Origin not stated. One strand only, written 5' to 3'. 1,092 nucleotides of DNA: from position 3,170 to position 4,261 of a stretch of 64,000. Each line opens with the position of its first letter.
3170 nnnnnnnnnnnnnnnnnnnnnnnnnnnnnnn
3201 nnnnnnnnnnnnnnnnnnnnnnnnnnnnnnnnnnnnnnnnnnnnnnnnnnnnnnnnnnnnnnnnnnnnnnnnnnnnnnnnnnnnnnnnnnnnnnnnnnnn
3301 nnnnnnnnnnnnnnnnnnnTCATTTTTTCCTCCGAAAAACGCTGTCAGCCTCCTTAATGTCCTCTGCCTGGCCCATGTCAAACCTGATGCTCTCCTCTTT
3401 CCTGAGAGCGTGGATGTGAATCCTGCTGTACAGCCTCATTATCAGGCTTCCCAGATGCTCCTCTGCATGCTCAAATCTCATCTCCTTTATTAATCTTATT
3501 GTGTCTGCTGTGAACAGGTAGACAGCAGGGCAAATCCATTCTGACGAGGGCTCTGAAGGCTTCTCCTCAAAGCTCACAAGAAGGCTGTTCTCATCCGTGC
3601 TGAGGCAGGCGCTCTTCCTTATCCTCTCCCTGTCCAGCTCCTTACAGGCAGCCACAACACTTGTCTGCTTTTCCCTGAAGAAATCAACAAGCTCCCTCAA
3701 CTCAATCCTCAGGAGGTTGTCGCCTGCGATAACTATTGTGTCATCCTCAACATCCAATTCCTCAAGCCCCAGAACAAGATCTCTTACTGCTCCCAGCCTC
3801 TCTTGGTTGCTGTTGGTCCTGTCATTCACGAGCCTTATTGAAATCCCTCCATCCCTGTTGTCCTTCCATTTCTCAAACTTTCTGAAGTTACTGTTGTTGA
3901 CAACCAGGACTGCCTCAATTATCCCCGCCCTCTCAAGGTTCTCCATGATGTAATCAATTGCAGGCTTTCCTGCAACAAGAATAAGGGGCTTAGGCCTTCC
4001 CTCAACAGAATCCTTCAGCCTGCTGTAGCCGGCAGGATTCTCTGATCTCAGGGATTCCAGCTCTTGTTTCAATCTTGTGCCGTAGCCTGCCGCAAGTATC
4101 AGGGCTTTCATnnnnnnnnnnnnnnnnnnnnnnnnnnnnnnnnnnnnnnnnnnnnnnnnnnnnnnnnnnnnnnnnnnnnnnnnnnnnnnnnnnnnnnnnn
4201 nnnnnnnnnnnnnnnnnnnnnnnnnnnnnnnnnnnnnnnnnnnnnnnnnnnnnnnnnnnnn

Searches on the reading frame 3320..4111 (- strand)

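Call 47: search_protein_families(library=pfam, proteins=[window:3320-4111:-], max_evalue=0.00001)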
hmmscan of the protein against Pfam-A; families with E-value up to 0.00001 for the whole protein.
window:3320-4111:- (263 aa): 2 families
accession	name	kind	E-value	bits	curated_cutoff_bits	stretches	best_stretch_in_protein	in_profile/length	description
PF00483.29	NTP_transferase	-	2.3e-22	80.2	21.2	1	34-255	15-238/245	Nucleotidyl transferase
PF12804.13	NTP_transf_3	-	1.8e-09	38.4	27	1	3-161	1-127/160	MobA-like NTP transferase domain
